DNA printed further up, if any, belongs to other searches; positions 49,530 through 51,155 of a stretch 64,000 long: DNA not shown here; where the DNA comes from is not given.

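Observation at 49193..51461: Second, divergent NorC/NorB-like pair with a non-canonical metal-ligand set, next to an Rrf2 (NsrR-like) regulator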

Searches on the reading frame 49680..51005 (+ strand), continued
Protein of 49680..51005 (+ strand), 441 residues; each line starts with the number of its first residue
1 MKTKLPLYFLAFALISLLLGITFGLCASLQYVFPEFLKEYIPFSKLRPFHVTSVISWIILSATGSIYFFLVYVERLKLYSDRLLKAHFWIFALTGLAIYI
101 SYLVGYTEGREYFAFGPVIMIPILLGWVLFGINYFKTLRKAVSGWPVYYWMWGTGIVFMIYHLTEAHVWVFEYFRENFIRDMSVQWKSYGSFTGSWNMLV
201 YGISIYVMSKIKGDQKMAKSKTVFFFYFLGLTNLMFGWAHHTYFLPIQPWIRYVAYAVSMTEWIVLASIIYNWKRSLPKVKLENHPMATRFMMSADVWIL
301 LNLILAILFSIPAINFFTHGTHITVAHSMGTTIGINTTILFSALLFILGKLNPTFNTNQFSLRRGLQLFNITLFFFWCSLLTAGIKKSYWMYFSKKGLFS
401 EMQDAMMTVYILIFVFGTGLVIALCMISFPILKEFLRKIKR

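Call 40: fold_search(model_id=the predicted structure, library=pdb)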
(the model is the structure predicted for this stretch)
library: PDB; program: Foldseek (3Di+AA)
matches with E <= 10: 359; with E <= 0.001: 94
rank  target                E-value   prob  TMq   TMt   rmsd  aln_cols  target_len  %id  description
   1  3o0r_B                2.1e-12  1.00  0.87  0.86   2.7       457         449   21  Crystal structure of nitric oxide reductase from Pseudomonas aeruginosa in complex with antibody fragment (released 2010-12-29)
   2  3mk7_D                5.6e-12  1.00  0.87  0.83   3.0       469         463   19  The structure of CBB3 cytochrome oxidase (released 2010-08-04)
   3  3mk7_A                6.8e-12  1.00  0.87  0.83   3.0       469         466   19  The structure of CBB3 cytochrome oxidase (released 2010-08-04)
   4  8smr_E                6.8e-12  1.00  0.85  0.80   3.4       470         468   18  cytochrome bc1-cbb3 supercomplex from Pseudomonas aeruginosa (released 2023-10-11)
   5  3mk7_G                9.0e-12  1.00  0.87  0.83   3.0       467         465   19  The structure of CBB3 cytochrome oxidase (released 2010-08-04)
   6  4xyd_A                9.7e-12  1.00  0.89  0.88   2.5       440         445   20  Nitric oxide reductase from Roseobacter denitrificans (RdNOR) (released 2016-05-25)
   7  9g6b_A                3.0e-11  1.00  0.87  0.82   3.0       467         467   18  cbb3-2 NOH complex (released 2026-01-28)
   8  6xkw_n                3.3e-11  1.00  0.86  0.81   3.2       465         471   18  R. capsulatus CIII2CIV bipartite super-complex (SC-2A) with CcoH/cy (released 2020-12-30)
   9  9g83_t                4.6e-10  1.00  0.85  0.80   3.3       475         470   16  Respiratory supercomplex CI1-CIII2-CIV2-(cbb3)1 from alphaproteobacterium (released 2026-02-04)
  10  6qq6_A                6.3e-08  1.00  0.80  0.49   4.4       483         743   14  Cryo-EM structure of dimeric quinol dependent nitric oxide reductase (qNOR) Val495Ala mutant from Alcaligenes xylosoxi (released 2019-09-11)
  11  9fq8_4Q               7.1e-08  1.00  0.76  0.74   4.5       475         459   13  Perkinsus marinus Respiratory complex CIV (released 2025-06-25)
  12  3ayf                  8.7e-08  1.00  0.77  0.48   4.8       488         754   17  Crystal structure of nitric oxide reductase (released 2012-01-25)
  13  4gp8_A                1.6e-07  1.00  0.70  0.60   7.5       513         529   16  Structure of Recombinant Cytochrome ba3 Oxidase mutant Y133W+T231F from Thermus thermophilus (released 2013-01-16)
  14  6qq5_A                2.0e-07  1.00  0.78  0.49   5.0       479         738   15  Cryo-EM structure of dimeric quinol dependent nitric oxide reductase (qNOR) from Alcaligenes xylosoxidans (released 2019-09-11)
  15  8bgw_A                2.1e-07  1.00  0.82  0.50   3.8       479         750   14  CryoEM structure of quinol-dependent Nitric Oxide Reductase (qNOR) from Alcaligenes xylosoxidans at 2.2 A resolution (released 2023-08-16)
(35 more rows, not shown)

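Call 41: search_solved_structures(query=A1, max_evalue=0.001, show_alignments=4)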
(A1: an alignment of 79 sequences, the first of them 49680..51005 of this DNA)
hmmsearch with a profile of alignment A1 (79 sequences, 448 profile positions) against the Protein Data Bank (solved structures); distinct sequences matched with E-value up to 0.001: 8.
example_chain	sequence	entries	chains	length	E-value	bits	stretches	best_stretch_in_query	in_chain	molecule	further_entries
4xyd_A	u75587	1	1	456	6.1e-32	114.1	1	6-432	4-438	Nitric-oxide reductase subunit B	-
3o0r_B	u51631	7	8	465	1.2e-24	90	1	6-430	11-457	Nitric oxide reductase subunit B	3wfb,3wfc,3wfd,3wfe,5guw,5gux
9g6b_A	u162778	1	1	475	1.3e-22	83.4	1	7-442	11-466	cytochrome-c oxidase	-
3mk7_A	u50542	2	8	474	1.4e-22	83.3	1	6-440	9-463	Cytochrome c oxidase, cbb3-type, subunit N | Cbb3-type cytochrome c oxidase subunit CcoN1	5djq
8smr_E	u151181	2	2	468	1.9e-20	76.3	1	9-438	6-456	cytochrome-c oxidase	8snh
3ayf_A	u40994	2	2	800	1.3e-18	70.2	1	8-440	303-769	Nitric oxide reductase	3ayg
6xkw_n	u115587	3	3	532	9.2e-18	67.4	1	15-440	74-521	Cytochrome c oxidase, Cbb3-type, subunit I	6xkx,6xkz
9g83_t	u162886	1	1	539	2.1e-16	62.9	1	10-443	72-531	cytochrome-c oxidase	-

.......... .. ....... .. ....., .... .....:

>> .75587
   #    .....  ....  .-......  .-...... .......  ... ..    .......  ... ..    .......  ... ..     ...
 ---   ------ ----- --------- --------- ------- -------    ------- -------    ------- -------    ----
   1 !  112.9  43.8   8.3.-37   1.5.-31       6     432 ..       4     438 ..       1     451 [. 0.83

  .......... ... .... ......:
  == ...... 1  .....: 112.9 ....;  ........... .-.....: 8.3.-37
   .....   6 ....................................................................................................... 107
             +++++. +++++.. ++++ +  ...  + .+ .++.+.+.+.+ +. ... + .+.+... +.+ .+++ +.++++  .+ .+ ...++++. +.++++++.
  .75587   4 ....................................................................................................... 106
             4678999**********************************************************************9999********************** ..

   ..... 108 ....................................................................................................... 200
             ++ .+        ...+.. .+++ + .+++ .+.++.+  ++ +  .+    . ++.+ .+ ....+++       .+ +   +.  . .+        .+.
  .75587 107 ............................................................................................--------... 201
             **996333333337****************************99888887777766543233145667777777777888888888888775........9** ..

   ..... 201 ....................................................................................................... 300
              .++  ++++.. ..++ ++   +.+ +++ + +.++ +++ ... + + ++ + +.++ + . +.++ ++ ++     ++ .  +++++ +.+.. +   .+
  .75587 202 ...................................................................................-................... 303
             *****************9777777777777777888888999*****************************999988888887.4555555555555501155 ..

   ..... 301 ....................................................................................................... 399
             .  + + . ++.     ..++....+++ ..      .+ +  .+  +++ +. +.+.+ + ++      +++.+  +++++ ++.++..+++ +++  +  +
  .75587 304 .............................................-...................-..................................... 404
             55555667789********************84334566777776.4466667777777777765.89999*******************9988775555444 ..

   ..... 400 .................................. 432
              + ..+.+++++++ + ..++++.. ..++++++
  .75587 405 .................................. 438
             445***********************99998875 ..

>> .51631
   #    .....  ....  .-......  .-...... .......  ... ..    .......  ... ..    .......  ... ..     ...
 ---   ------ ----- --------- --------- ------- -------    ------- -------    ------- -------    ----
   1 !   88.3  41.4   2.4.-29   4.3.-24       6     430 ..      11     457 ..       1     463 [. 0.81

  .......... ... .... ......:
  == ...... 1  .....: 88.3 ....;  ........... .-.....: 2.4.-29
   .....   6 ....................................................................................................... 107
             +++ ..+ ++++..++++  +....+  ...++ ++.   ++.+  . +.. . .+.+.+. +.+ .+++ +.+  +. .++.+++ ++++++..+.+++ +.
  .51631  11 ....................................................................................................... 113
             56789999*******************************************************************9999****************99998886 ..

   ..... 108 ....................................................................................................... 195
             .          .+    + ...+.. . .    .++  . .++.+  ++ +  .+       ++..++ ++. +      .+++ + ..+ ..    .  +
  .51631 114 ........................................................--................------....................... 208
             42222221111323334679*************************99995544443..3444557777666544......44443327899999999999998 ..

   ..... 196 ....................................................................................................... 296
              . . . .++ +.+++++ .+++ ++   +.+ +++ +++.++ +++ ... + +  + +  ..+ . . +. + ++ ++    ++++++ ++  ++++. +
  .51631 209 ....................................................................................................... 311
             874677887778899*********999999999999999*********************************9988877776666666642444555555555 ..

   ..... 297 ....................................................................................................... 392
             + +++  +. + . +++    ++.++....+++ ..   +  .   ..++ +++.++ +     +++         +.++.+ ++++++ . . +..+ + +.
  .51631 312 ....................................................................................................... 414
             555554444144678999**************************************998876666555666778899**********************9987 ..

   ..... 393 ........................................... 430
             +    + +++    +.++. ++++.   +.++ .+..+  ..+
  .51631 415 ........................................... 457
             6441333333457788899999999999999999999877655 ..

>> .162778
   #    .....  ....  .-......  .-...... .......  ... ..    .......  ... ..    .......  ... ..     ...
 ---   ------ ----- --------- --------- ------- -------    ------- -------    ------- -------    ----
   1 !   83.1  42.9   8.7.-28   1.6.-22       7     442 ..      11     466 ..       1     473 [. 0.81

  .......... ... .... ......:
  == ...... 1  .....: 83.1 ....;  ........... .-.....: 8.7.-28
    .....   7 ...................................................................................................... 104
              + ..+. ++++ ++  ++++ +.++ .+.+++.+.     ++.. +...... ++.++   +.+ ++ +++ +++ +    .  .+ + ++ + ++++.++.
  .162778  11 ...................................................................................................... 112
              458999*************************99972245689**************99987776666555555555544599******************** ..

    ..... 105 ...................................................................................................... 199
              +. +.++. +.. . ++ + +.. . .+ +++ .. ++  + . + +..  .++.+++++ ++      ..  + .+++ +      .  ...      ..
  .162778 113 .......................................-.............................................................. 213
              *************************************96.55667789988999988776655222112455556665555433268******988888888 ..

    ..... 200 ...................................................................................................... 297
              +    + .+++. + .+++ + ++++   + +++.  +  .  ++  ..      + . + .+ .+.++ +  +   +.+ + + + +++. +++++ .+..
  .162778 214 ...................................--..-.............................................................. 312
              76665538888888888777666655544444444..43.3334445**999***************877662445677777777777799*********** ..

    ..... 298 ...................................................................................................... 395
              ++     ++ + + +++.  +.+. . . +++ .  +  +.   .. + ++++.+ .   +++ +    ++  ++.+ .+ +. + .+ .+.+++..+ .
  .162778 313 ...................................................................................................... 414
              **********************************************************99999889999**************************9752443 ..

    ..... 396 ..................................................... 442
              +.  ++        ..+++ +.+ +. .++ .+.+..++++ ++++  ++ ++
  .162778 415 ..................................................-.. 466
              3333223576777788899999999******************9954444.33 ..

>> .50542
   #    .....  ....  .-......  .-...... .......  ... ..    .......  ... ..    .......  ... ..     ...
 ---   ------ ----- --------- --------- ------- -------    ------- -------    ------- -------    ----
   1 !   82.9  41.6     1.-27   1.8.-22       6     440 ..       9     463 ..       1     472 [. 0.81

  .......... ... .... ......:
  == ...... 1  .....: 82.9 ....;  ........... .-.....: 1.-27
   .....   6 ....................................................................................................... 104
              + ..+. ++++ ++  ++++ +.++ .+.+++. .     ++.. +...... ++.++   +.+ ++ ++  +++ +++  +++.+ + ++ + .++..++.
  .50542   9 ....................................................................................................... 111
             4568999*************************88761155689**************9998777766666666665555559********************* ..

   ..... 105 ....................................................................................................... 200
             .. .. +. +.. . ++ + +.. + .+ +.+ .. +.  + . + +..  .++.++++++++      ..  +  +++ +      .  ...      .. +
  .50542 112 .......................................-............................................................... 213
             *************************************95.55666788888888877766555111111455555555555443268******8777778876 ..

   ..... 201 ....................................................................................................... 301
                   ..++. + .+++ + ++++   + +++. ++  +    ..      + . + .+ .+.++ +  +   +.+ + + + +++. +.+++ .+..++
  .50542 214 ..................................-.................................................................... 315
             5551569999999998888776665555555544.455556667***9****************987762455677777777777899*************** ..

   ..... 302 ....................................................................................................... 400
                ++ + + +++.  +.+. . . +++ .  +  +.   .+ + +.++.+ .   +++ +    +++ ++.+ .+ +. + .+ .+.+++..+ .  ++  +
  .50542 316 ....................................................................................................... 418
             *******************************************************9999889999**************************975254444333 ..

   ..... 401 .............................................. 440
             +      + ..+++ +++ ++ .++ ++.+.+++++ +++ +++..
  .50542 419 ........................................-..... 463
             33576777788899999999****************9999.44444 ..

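Call 43: search_protein_families(library=pfam, proteins=[L063:11337-13142:+], max_evalue=0.001)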
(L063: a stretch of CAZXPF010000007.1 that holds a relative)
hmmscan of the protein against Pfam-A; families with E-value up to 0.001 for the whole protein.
L063:11337-13142:+ (601 aa): 0 families
